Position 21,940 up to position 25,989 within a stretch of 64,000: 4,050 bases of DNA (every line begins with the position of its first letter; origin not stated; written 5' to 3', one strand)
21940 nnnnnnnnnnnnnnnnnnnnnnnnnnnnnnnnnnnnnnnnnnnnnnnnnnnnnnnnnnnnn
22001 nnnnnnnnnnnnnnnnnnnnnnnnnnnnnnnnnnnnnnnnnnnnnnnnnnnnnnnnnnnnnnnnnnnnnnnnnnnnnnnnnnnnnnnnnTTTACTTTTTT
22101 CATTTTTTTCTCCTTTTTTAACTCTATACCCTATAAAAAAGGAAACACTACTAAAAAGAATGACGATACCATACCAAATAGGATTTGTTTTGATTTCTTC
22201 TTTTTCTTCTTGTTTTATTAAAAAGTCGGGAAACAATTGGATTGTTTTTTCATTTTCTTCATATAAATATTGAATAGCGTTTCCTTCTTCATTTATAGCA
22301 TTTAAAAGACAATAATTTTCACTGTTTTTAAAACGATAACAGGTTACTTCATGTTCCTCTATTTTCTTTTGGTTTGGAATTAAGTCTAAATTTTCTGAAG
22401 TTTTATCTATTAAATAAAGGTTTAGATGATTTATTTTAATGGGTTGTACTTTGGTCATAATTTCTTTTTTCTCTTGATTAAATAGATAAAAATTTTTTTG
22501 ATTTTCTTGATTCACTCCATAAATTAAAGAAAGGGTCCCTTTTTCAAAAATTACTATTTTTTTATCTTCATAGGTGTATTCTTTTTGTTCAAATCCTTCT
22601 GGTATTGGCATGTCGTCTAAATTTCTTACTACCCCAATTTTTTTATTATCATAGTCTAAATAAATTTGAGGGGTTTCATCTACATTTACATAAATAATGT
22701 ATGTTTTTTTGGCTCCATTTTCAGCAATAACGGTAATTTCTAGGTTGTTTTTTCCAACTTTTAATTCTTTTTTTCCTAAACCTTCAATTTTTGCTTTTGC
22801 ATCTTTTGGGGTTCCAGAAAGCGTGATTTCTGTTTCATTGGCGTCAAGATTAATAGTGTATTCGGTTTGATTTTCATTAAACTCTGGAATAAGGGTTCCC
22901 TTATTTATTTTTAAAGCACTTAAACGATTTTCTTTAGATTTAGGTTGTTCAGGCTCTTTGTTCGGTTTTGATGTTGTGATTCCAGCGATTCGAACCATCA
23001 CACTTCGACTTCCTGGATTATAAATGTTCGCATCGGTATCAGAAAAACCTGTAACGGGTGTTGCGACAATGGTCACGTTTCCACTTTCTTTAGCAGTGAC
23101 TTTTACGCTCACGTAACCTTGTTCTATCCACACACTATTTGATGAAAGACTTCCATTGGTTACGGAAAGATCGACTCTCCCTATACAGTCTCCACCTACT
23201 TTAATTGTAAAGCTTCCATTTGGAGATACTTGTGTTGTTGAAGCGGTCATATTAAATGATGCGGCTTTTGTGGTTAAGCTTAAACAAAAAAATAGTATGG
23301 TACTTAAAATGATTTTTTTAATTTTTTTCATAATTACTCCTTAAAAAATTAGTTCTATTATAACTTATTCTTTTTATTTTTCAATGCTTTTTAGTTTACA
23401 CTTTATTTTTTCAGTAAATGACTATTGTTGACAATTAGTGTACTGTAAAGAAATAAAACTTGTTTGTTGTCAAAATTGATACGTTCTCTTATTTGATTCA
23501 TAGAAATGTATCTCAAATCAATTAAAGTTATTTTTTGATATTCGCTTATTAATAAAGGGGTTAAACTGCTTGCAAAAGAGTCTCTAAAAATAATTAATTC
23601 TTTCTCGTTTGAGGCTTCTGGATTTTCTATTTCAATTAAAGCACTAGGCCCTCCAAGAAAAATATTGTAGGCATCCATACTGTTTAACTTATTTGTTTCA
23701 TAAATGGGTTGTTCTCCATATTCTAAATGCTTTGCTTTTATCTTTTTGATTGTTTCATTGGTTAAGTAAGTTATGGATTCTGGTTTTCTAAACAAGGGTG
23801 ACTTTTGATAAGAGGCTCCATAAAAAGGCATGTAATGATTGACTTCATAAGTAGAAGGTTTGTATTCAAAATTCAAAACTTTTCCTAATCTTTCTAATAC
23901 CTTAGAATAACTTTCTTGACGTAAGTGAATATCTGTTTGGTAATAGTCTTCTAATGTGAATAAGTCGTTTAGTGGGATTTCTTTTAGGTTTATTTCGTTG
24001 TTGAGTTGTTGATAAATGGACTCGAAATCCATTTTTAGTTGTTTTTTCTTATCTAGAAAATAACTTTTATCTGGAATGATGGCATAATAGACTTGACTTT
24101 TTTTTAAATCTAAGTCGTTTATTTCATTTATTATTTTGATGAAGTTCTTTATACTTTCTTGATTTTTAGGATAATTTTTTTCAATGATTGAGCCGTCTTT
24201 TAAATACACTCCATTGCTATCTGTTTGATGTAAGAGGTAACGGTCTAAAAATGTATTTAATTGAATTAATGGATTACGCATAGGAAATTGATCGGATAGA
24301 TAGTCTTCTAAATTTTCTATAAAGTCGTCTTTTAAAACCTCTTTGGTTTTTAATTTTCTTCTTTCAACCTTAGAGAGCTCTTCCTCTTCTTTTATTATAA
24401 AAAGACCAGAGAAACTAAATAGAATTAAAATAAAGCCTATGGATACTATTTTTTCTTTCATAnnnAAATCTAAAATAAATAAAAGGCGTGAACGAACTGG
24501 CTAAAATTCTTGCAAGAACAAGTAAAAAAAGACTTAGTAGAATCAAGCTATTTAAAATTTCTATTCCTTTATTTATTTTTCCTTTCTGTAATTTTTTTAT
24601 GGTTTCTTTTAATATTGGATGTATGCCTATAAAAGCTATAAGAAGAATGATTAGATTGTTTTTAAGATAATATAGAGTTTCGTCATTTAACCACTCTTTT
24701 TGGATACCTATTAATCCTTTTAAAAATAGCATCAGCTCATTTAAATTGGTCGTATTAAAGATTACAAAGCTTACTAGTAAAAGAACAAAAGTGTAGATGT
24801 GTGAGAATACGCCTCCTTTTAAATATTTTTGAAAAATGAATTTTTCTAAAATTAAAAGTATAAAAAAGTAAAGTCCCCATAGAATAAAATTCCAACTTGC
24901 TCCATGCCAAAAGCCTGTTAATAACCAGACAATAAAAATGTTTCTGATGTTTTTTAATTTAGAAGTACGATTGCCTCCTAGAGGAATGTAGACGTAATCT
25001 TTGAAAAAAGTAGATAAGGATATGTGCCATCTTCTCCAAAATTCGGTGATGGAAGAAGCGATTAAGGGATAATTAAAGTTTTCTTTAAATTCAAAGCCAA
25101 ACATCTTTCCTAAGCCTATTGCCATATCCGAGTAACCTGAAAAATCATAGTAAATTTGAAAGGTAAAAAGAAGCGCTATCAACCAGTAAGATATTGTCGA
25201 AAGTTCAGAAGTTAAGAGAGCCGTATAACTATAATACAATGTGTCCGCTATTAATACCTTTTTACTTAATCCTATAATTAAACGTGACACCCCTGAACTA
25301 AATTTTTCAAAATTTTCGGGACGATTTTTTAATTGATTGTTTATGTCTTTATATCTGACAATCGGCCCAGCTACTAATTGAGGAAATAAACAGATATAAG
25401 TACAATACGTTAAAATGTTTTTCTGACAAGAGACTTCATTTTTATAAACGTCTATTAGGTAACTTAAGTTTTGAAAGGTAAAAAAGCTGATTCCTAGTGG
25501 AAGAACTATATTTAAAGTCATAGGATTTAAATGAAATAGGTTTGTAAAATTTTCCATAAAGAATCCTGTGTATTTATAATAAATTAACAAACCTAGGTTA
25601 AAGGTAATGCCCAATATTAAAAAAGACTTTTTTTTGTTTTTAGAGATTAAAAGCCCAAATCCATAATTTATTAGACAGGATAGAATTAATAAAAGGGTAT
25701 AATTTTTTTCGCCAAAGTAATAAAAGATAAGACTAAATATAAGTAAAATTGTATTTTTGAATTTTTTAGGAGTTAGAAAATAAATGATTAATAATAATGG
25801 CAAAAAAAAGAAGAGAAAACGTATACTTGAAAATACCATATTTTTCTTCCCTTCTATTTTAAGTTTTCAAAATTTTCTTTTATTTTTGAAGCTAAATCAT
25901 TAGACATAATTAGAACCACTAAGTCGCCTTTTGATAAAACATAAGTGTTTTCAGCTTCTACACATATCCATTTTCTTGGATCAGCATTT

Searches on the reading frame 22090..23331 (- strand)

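Call 69: search_protein_families(library=pfam, proteins=[window:22090-23331:-], max_evalue=0.00001)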
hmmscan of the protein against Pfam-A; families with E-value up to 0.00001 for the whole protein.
window:22090-23331:- (414 aa): 1 family
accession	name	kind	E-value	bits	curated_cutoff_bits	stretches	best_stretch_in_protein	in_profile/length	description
PF12733.13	Cadherin-like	-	4e-08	34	24.2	1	137-216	1-87/89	Cadherin-like beta sandwich domain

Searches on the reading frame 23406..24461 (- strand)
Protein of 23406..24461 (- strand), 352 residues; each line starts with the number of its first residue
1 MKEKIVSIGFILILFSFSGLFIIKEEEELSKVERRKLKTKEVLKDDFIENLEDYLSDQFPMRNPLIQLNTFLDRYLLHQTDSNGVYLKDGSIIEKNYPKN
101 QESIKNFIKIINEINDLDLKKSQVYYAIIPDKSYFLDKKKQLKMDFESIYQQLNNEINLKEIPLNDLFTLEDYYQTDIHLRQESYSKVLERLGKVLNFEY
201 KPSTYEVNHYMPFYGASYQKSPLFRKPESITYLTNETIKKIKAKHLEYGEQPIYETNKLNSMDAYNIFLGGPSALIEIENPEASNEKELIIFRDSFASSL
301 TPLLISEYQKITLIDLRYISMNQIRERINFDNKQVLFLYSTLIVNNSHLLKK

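Call 69: search_protein_families(library=pfam, proteins=[window:23406-24461:-], max_evalue=0.00001)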
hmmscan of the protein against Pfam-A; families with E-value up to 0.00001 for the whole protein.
window:23406-24461:- (352 aa): 1 family
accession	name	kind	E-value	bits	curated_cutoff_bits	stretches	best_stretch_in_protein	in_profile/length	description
PF14286.12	DHHW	-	5.8e-10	39.4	25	1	83-312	135-383/385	DHHW protein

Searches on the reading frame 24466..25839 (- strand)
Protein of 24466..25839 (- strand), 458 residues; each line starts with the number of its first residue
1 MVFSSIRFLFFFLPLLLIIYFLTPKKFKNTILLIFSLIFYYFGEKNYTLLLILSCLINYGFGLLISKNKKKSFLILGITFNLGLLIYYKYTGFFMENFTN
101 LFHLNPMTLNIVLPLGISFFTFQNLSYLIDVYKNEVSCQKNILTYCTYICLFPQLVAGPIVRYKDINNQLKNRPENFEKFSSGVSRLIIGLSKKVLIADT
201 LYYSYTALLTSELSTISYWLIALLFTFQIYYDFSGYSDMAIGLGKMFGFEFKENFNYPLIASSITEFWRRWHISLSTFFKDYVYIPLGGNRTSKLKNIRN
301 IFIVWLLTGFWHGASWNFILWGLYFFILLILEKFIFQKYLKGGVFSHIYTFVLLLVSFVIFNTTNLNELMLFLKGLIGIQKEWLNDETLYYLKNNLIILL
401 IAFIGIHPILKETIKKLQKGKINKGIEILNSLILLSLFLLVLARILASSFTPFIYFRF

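Call 69: search_protein_families(library=pfam, proteins=[window:24466-25839:-], max_evalue=0.00001)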
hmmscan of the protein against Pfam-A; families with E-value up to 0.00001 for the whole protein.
window:24466-25839:- (458 aa): 1 family
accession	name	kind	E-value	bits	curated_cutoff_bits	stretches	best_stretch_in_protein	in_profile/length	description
PF03062.24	MBOAT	-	4.4e-30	105.5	27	1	141-339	80-301/337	MBOAT, membrane-bound O-acyltransferase family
